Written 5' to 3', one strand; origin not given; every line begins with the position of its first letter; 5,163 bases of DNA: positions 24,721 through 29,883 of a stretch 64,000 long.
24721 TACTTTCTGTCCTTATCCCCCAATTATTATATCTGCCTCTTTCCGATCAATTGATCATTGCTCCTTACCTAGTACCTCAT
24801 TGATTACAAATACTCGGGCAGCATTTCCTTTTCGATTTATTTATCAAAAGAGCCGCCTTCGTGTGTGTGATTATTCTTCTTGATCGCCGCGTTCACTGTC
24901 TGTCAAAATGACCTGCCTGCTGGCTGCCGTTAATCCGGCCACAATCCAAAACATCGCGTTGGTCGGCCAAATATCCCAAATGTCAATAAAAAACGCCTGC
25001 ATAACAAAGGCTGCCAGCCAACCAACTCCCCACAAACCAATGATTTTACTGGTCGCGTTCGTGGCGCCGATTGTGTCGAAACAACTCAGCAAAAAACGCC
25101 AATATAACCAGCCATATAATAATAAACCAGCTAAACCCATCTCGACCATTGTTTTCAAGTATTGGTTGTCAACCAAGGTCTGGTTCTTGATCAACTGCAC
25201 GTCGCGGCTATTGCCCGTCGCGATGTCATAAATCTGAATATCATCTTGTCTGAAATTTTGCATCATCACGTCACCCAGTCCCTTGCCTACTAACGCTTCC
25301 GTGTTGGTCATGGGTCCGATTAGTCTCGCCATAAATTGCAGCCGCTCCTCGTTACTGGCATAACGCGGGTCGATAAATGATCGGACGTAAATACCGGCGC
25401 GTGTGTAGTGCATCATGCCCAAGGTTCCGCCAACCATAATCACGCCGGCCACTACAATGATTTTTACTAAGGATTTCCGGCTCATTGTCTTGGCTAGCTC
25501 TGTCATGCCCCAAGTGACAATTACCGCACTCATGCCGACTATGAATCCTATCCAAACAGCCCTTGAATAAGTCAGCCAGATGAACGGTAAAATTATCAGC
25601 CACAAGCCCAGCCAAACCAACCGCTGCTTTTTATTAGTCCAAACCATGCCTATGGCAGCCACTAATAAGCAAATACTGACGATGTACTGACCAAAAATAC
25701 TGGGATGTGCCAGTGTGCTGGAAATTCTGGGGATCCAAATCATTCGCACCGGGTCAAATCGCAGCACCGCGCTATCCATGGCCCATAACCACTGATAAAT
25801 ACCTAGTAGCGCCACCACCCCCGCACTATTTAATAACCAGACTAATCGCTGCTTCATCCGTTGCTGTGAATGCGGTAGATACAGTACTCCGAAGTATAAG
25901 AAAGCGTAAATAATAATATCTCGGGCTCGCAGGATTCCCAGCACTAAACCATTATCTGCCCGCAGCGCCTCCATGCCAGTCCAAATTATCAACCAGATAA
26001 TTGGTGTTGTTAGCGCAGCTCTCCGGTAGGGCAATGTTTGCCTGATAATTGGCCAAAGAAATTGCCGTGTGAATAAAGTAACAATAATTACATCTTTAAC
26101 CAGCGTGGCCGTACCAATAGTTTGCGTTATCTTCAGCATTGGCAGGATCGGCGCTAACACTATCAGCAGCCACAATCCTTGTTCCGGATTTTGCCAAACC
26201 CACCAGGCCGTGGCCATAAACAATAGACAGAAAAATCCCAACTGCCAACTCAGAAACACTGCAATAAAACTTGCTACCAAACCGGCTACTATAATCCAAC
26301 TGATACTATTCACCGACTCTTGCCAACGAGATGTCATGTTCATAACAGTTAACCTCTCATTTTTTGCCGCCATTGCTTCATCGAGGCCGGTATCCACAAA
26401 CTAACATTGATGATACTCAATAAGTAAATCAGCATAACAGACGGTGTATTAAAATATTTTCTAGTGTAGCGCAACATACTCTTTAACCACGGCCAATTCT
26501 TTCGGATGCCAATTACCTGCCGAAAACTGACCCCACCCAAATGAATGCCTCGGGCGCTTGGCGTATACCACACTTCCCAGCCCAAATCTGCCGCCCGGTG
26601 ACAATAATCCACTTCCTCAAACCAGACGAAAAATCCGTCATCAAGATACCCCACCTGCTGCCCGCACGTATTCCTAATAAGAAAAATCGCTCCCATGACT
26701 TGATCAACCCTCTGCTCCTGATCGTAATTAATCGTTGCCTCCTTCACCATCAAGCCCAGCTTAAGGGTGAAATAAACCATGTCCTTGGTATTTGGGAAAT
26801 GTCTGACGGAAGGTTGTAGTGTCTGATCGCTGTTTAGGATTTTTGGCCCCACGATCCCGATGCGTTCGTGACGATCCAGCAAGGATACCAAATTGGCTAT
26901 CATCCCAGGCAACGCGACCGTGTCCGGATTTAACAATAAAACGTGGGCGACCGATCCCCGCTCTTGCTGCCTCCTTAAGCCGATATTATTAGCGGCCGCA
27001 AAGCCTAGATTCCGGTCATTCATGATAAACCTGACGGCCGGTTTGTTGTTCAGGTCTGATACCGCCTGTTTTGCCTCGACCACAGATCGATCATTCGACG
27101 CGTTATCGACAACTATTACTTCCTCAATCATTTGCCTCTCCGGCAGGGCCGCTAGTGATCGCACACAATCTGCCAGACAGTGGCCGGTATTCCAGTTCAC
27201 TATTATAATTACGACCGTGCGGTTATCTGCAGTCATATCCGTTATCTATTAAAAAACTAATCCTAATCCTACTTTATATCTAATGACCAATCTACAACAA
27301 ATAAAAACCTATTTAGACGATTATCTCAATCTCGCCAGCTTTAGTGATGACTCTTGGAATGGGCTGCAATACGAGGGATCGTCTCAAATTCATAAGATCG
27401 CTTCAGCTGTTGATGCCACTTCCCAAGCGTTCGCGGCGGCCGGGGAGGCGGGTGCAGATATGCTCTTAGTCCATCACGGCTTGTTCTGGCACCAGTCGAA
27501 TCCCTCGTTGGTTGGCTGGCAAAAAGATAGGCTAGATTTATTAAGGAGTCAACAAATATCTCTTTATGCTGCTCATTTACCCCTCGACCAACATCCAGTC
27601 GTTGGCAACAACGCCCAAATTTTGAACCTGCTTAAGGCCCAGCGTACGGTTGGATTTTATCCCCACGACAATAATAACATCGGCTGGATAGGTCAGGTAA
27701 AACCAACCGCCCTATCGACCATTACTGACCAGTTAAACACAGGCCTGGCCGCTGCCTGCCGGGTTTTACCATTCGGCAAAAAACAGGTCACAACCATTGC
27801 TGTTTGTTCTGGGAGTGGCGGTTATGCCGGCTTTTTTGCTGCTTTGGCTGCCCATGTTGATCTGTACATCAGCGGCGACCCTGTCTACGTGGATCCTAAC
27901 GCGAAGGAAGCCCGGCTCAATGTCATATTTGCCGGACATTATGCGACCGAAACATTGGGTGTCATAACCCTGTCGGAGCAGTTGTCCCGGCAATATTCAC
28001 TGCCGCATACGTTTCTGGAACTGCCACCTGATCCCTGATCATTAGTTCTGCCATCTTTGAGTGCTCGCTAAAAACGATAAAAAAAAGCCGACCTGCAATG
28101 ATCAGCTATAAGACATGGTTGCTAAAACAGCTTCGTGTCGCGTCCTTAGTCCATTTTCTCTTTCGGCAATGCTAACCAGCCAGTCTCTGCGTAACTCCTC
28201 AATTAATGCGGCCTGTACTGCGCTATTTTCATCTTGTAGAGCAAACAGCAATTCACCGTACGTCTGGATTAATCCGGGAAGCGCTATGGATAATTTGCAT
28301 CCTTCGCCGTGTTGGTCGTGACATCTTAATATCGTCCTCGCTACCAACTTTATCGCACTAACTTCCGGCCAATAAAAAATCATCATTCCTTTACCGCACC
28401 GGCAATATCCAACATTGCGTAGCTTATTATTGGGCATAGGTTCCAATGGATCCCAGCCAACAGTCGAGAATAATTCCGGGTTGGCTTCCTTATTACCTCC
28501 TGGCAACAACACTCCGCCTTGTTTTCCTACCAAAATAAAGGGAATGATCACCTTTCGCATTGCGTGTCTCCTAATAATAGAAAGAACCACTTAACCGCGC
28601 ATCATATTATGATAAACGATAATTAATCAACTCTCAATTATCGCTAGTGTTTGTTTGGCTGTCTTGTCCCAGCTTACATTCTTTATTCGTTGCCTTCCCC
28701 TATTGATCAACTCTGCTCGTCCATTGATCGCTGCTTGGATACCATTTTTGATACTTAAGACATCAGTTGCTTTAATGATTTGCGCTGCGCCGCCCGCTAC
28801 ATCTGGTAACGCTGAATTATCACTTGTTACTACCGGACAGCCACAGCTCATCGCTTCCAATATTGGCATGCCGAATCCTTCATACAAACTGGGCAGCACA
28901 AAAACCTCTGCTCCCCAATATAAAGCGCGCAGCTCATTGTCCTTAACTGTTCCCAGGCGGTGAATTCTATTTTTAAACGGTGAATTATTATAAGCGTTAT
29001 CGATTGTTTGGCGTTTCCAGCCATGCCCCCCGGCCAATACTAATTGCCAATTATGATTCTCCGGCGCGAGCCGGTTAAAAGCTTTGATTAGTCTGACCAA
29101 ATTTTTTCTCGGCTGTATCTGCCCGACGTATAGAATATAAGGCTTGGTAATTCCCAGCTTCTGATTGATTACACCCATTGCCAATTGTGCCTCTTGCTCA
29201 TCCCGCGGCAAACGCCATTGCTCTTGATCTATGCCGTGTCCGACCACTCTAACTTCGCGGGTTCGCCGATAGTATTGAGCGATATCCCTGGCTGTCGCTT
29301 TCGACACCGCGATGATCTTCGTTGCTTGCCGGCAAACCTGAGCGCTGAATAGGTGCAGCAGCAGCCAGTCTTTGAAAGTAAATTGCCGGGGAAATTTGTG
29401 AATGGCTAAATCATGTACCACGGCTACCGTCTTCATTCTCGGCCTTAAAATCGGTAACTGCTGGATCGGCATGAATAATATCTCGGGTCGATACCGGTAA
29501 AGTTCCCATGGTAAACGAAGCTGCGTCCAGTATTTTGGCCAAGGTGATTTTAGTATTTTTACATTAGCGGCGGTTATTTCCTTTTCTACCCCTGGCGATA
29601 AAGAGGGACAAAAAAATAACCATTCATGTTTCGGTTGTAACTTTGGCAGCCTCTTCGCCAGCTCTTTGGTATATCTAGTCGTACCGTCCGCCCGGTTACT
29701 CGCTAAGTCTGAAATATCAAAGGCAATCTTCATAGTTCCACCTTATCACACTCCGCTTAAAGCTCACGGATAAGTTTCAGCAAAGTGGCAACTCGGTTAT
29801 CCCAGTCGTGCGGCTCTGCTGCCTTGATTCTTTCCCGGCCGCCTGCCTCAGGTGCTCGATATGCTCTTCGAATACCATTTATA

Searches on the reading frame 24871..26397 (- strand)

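Call 22: search_protein_families(library=pfam, proteins=[window:24871-26397:-], max_evalue=0.001)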
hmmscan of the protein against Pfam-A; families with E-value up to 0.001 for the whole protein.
window:24871-26397:- (508 aa): 1 family
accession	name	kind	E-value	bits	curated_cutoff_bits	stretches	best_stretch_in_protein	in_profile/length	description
PF04932.20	Wzy_C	-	6.8e-08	32.9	31.7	1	267-428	4-148/149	O-Antigen ligase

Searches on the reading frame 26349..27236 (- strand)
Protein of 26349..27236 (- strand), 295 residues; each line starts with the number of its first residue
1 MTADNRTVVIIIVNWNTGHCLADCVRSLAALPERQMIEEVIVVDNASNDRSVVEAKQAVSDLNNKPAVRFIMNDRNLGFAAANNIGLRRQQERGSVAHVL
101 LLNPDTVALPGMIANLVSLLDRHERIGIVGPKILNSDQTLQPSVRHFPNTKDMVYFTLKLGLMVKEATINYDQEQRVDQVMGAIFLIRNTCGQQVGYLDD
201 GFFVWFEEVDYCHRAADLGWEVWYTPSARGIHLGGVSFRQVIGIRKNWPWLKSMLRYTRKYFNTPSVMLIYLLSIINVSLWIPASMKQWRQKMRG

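Call 22: search_protein_families(library=pfam, proteins=[window:26349-27236:-], max_evalue=0.001)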
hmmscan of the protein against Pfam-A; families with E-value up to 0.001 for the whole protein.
window:26349-27236:- (295 aa): 2 families
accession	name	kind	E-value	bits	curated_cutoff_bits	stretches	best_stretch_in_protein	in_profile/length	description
PF00535.33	Glycos_transf_2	-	5.1e-18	66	23.3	1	10-150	2-132/168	Glycosyl transferase family 2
PF13641.12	Glyco_tranf_2_3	-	4.1e-14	53.6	27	1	8-233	3-212/230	Glycosyltransferase like family 2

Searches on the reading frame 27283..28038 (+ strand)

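Call 22: search_protein_families(library=pfam, proteins=[window:27283-28038:+], max_evalue=0.001)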
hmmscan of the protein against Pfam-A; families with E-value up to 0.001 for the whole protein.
window:27283-28038:+ (251 aa): 1 family
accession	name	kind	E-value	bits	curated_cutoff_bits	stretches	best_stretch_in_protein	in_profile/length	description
PF01784.24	DUF34_NIF3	-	6.1e-56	190.3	23.4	1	3-251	2-256/256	Duf34/NIF3 (NGG1p interacting factor 3)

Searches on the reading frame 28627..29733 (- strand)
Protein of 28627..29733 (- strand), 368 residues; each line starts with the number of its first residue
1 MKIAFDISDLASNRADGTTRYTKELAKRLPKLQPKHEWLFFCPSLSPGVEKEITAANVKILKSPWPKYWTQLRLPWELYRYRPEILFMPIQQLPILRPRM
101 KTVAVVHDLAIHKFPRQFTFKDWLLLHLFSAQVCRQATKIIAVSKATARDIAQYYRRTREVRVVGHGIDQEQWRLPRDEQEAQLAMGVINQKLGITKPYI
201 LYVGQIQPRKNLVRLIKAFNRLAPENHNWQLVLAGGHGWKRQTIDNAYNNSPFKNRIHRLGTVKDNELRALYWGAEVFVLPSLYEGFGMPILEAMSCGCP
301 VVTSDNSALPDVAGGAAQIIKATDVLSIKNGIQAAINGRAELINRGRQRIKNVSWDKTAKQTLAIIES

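Call 22: search_protein_families(library=pfam, proteins=[window:28627-29733:-], max_evalue=0.001)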
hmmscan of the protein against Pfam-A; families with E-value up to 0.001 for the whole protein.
window:28627-29733:- (368 aa): 6 families
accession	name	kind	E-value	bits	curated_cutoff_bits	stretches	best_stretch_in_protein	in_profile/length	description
PF00534.26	Glycos_transf_1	-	1.4e-32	113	26.4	1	193-347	9-170/172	Glycosyl transferases group 1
PF13692.12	Glyco_trans_1_4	-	5.8e-28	98.4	27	1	198-333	2-137/142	Glycosyl transferases group 1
PF13439.12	Glyco_transf_4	-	9.1e-16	58.8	28.5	1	16-171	2-169/170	Glycosyltransferase Family 4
PF20706.3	GT4-conflict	-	4.2e-11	42.9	26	1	132-308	142-315/385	Family 4 Glycosyltransferase in conflict systems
PF13579.12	Glyco_trans_4_4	-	4.1e-09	37.4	29.7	1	17-165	2-156/158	Glycosyl transferase 4-like domain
PF13524.12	Glyco_trans_1_2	-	8.4e-08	32.7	25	1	224-363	10-143/144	Glycosyl transferase-like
